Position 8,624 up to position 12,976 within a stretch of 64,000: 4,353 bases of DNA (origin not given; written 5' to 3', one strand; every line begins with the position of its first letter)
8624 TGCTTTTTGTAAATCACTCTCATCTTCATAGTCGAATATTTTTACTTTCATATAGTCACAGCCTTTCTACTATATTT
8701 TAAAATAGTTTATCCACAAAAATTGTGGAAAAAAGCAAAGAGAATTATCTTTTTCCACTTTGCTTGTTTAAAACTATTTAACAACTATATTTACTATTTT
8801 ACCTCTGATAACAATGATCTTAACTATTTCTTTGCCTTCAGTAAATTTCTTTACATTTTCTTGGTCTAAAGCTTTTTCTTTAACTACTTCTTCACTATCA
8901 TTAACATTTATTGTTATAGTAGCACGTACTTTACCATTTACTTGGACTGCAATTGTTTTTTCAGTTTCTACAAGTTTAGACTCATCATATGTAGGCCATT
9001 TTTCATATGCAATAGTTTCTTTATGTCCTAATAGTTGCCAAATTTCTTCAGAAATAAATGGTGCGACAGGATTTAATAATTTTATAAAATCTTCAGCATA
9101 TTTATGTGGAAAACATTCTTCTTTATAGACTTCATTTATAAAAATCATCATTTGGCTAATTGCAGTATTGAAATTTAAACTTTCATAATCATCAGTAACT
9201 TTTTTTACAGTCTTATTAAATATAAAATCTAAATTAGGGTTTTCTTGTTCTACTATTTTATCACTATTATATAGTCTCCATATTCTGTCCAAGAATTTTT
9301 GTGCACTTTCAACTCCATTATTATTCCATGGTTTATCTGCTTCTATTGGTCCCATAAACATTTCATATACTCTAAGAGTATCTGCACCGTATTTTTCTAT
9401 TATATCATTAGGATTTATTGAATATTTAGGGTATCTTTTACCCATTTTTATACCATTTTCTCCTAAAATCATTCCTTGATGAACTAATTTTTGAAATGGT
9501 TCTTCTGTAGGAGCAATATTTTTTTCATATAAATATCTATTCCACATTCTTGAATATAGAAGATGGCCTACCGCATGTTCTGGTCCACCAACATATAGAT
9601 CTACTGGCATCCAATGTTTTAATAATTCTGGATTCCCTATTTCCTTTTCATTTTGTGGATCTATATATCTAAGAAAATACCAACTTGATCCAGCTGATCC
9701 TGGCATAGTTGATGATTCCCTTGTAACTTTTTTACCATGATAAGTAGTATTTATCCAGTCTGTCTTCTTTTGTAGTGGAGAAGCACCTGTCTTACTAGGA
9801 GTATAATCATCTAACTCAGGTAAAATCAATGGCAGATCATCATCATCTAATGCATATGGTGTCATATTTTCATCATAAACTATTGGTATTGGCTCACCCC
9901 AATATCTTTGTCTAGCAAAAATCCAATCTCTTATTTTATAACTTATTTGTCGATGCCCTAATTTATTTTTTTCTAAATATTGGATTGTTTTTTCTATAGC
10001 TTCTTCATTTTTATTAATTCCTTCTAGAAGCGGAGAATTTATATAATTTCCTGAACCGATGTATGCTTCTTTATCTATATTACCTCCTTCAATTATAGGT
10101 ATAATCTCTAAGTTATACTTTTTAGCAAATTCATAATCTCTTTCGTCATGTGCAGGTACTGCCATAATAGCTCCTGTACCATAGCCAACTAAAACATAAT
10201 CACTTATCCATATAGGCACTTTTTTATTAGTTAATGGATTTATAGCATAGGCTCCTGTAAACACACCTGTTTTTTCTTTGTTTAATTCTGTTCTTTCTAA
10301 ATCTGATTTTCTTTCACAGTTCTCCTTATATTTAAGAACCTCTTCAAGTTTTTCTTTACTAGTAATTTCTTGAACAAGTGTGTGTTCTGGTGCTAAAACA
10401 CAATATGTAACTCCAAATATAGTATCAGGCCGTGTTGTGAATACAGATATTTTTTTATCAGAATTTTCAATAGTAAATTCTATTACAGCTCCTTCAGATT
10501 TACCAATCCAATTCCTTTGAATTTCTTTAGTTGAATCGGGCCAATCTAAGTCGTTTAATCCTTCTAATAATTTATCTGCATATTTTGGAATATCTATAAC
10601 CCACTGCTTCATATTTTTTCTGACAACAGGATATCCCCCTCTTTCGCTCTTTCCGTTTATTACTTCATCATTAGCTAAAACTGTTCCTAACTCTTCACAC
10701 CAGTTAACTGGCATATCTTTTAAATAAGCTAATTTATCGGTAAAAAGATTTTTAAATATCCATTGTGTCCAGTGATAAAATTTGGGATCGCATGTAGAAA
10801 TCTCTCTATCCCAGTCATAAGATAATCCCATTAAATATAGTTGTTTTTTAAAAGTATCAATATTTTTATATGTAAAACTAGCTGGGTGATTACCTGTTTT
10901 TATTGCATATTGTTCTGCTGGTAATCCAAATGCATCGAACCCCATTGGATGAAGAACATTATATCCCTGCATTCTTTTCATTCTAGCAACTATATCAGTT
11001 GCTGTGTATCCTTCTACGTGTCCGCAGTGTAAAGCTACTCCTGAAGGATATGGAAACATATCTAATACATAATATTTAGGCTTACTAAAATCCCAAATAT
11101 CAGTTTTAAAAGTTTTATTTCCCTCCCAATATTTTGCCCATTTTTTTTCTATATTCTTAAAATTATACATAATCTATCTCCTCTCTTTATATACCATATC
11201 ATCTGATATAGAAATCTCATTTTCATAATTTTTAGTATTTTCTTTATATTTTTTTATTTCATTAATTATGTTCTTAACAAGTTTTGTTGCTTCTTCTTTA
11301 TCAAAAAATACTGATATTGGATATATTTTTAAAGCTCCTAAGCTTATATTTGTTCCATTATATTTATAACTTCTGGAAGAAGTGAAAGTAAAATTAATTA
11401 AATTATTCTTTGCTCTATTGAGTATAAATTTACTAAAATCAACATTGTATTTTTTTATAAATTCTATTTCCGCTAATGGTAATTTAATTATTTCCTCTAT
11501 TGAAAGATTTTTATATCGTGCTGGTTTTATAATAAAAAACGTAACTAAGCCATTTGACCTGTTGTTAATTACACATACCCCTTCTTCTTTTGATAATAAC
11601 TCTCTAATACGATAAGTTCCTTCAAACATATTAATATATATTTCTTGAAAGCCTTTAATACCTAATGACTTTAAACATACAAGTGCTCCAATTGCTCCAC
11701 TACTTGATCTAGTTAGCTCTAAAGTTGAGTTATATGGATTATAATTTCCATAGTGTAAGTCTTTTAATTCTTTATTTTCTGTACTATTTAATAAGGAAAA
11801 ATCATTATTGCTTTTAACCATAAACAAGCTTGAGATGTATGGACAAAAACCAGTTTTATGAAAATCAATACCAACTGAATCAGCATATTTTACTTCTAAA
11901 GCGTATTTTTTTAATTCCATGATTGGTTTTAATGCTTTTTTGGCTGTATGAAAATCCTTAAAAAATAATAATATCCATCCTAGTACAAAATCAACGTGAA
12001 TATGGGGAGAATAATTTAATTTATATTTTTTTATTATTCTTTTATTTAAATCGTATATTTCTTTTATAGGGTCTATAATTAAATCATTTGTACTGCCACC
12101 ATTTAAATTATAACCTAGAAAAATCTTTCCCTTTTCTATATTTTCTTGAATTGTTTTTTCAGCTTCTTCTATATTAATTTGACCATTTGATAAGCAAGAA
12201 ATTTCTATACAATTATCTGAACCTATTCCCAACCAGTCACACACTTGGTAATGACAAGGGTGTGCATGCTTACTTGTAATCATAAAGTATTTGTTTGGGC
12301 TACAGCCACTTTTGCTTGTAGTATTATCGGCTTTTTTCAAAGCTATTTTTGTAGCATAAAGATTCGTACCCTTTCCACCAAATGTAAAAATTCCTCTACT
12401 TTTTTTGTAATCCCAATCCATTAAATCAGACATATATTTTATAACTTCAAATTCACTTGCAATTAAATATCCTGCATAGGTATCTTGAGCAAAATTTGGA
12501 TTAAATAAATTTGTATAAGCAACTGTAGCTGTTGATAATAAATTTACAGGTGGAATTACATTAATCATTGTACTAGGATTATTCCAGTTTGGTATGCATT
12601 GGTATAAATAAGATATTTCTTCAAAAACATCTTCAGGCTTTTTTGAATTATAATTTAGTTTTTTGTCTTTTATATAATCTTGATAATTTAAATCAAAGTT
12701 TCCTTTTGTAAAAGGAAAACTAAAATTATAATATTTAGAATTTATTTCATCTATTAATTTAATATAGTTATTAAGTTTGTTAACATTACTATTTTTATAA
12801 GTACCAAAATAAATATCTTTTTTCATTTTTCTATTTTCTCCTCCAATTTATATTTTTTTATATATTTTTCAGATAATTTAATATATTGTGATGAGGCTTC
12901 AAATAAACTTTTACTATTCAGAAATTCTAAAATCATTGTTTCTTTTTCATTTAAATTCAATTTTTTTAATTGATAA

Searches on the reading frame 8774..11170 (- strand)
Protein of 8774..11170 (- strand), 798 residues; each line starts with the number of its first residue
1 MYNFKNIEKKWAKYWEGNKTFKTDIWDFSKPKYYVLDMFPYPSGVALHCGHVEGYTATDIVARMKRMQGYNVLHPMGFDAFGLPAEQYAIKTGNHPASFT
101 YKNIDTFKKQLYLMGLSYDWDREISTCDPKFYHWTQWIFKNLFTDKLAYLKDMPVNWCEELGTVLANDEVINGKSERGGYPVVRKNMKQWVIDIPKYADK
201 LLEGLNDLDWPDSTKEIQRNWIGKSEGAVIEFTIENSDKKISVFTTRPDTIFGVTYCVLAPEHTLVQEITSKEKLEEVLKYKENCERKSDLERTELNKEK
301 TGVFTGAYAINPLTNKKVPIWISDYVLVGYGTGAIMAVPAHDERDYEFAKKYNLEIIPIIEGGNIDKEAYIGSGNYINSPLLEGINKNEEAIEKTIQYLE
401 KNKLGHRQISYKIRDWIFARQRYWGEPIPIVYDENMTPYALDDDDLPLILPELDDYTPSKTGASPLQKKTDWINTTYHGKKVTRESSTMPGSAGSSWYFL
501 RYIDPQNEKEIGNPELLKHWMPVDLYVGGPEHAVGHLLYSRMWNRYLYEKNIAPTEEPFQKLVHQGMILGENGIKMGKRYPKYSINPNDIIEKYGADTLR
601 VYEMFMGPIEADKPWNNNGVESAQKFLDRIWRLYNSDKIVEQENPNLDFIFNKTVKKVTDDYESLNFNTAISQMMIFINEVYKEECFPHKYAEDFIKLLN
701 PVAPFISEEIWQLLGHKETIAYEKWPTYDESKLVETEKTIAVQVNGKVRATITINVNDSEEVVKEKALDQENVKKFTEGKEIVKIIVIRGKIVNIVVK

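Call 4: search_protein_families(library=pfam, proteins=[window:8774-11170:-], max_evalue=0.1)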
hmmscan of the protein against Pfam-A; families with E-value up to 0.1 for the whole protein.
window:8774-11170:- (798 aa): 4 families
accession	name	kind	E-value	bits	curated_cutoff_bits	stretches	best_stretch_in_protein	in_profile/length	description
PF13603.12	tRNA-synt_1_2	-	7.7e-68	228.1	25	1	219-399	1-184/185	Leucyl-tRNA synthetase, editing domain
PF00133.28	tRNA-synt_1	-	1.2e-42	146.6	22.7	2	11-224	2-227/414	tRNA synthetases class I (I, L, M and V)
PF08264.19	Anticodon_1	-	5.7e-23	81.9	25.1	1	651-763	8-147/148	Anticodon-binding domain of tRNA ligase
PF09334.17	tRNA-synt_1g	-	9.7e-18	64.5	20.1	1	38-170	6-135/391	tRNA synthetases class I (M)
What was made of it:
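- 8774..11170 (-): leuS, leucyl-tRNA synthetase (798 aa) with CP1 editing domain. HIGH reads HCGH and the KMSKS loop reads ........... PF13603 at 228 bits (call 4).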

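Call 5: search_protein_families(library=ncbifam, proteins=[window:8774-11170:-], max_evalue=0.1)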
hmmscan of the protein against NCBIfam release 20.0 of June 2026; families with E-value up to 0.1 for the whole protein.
window:8774-11170:- (798 aa): 21 families
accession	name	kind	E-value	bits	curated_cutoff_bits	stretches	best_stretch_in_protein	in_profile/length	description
TIGR00396.1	leuS_bact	equivalog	0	1033.6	548.4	2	2-571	1-570/843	leucine--tRNA ligase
TIGR00422.1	valS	equivalog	1.4e-73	248.2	612.1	5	2-176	5-193/863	valine--tRNA ligase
NF008957.0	PRK12300.1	subfamily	3.7e-69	233.7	677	3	2-174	4-198/946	leucine--tRNA ligase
NF009687.0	PRK13208.1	equivalog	2.2e-66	224.6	738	4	2-263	10-233/801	valine--tRNA ligase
NF004349.1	PRK05729.1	equivalog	5.2e-62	210.2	704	3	2-272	4-237/860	valine--tRNA ligase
TIGR00392.1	ileS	equivalog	1.8e-54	185.2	621.4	3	411-775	458-851/861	isoleucine--tRNA ligase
TIGR00395.1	leuS_arch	equivalog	2.5e-52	178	648.5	3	6-89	2-82/938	leucine--tRNA ligase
NF011492.0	PRK14900.1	equivalog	3.9e-33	114.4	1783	4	2-83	13-93/1044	valine--tRNA ligase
NF000540.1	alt_ValS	exception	5e-33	114.1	900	4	5-88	7-89/827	valine--tRNA ligase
TIGR00398.1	metG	equivalog_domain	5e-20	71.7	336.35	1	39-173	7-138/530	methionine--tRNA ligase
NF000257.1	MupA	exception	4.2e-19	67.8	1900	2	385-680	408-690/1024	mupirocin-resistant isoleucine--tRNA ligase MupA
NF040702.1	ileS_w_GNAT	exception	5e-17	60.8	1999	3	7-88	22-103/1100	isoleucine--tRNA ligase, N-acetyltransferase domain-containing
NF001100.0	PRK00133.1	equivalog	7.5e-16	57.8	587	2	37-162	11-133/676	methionine--tRNA ligase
NF008900.0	PRK12267.1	equivalog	1.2e-15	57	598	1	30-205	3-176/648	methionine--tRNA ligase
NF000258.1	MupB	exception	6.2e-14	50.8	1900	3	8-87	9-88/1033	mupirocin-resistant isoleucine--tRNA ligase MupB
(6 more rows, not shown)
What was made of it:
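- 8774..11170 (-): TIGR00396 at 1033.6 bits (cut-off 548) (call 5).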

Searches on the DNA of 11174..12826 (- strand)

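Call 29: search_rna_families(sources=[L001, L017, L014, L025, L035, L031, L043], threshold=gathering, show_alignments=0)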
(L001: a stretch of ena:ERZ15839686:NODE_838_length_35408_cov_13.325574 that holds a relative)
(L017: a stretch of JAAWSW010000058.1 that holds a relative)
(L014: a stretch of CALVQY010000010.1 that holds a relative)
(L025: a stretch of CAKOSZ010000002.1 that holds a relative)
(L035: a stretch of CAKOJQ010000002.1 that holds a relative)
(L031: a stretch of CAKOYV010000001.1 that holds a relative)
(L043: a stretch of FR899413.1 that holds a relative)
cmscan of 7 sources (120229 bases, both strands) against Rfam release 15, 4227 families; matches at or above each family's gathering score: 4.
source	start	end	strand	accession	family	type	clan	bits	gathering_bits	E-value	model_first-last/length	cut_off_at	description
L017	280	478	+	RF00230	T-box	Cis-reg; leader;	-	130.6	93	1.8e-28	1-219/219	no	T-box leader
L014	136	319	+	RF00230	T-box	Cis-reg; leader;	-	104.9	93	7.6e-22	1-219/219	no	T-box leader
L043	15245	15435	+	RF00230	T-box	Cis-reg; leader;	-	99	93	2.6e-20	1-219/219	no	T-box leader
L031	20585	20655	+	RF00559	L21_leader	Cis-reg; leader;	-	39.2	36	0.00036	1-77/77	no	Ribosomal protein L21 leader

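Call 82: search_rna_families(sources=[L107, L094, L093, L037, L102, L104, L127], threshold=gathering)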
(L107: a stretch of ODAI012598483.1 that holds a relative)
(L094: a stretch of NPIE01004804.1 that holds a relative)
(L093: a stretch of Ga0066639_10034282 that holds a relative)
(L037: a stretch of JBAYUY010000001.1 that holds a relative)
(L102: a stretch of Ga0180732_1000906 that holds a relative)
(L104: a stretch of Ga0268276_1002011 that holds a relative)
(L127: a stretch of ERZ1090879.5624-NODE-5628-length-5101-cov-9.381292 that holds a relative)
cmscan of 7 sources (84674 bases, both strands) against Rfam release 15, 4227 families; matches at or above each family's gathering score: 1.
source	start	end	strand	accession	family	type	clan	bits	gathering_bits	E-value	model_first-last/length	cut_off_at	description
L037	2869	2942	+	RF00005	tRNA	Gene; tRNA;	CL00001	74.5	29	2.4e-14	1-71/71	no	tRNA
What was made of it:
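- Tried and rejected: T-box as a general feature of the module: Rfam found none in L025, L035, L031, L037, L093, L094, L102, L104, L107 or L127 (calls 29, 82).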

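Call 83: search_rna_families(source=L001, start=4200, end=4800, threshold=evalue, max_evalue=0.01, show_alignments=1)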
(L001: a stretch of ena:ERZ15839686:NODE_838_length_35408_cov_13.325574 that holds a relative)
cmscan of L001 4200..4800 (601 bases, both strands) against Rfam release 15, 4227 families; matches with E-value up to 0.01: 1.
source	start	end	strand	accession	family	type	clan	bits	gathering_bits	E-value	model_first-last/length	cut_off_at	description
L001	4525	4698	+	RF00230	T-box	Cis-reg; leader;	-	85.2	93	4.7e-19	1-219/219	no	T-box leader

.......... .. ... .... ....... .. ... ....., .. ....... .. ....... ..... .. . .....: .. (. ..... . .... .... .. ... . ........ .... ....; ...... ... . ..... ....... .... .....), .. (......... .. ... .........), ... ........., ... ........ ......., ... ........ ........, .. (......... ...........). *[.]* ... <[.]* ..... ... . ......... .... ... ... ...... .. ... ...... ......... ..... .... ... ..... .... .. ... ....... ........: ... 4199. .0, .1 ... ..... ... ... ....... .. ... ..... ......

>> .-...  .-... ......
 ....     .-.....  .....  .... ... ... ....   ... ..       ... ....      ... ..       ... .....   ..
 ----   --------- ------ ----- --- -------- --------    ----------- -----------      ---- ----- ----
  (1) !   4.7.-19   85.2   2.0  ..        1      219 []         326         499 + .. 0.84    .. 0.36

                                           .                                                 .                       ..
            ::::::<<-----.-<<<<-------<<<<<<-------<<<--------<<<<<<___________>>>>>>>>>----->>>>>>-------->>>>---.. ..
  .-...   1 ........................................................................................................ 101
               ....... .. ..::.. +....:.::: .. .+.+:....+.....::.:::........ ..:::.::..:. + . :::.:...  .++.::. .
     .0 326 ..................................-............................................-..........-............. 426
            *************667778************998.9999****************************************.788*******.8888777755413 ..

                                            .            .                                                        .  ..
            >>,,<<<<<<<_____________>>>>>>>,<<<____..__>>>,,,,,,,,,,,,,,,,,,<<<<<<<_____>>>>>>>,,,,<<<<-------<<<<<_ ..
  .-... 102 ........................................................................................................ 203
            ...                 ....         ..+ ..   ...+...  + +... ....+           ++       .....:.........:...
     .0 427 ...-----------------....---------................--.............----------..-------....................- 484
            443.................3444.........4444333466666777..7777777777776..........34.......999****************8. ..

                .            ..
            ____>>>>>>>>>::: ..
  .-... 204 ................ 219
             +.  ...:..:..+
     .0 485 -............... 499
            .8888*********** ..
